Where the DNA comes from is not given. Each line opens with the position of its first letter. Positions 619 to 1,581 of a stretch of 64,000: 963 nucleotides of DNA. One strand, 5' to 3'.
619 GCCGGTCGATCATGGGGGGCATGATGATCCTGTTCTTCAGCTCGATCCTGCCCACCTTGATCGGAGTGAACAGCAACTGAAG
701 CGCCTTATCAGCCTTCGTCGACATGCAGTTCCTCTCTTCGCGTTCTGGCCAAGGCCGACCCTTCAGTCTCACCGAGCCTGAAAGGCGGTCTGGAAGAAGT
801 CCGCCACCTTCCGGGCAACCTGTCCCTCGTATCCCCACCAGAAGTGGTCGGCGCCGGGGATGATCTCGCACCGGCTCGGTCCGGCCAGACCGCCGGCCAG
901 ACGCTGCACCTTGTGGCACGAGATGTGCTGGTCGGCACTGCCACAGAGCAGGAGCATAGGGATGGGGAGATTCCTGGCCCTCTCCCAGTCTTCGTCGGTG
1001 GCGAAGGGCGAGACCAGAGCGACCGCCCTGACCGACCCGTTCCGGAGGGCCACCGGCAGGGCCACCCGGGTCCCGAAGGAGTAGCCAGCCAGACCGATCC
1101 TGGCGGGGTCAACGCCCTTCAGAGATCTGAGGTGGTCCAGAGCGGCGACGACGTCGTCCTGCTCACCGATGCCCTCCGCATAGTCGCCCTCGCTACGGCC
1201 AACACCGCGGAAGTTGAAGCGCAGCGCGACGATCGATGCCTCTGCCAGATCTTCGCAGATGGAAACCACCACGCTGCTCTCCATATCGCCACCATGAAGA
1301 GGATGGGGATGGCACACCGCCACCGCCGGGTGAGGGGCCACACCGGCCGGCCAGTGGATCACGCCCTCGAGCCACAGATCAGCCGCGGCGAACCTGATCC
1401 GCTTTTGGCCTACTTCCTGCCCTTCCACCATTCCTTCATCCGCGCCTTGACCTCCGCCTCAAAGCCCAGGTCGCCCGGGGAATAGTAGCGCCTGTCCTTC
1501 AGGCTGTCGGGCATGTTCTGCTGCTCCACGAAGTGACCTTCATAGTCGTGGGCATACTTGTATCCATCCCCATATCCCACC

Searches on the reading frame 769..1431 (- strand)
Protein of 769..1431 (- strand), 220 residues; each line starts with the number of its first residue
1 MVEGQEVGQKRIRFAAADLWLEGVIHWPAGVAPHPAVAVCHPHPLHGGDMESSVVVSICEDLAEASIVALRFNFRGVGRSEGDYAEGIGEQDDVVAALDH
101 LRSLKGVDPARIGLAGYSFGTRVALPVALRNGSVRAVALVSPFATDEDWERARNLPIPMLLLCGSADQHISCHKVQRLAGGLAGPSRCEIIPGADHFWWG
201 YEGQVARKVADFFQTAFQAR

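Call 7: search_protein_families(library=pfam, proteins=[window:769-1431:-])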
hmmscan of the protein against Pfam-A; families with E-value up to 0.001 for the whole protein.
window:769-1431:- (220 aa): 9 families
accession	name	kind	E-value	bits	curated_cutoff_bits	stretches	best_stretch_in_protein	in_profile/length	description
PF12146.15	Hydrolase_4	-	5.9e-11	42.6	27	1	45-144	10-111/239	Serine aminopeptidase, S33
PF01738.24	DLH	-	5.4e-10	39.7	21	1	92-196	79-186/217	Dienelactone hydrolase family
PF20408.4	Abhydrolase_11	-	3.2e-08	34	27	1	47-197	12-166/193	Alpha/beta hydrolase domain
PF00326.27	Peptidase_S9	-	4.2e-07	30.1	22.6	1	68-131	16-85/213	Prolyl oligopeptidase family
PF12697.13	Abhydrolase_6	-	7.1e-07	30.5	26.3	1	60-152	21-103/217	Alpha/beta hydrolase family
PF00561.26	Abhydrolase_1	-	1.3e-06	28.7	25.8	1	55-153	16-117/245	alpha/beta hydrolase fold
PF12740.14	PETase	-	4.3e-06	26.8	28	1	95-169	104-181/263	PET hydrolase-like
PF07859.19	Abhydrolase_3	-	0.00015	22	25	1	92-146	50-112/210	alpha/beta hydrolase fold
PF05448.18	AXE1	-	0.00073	18.8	21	0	93-152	159-216/321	Acetyl xylan esterase (AXE1)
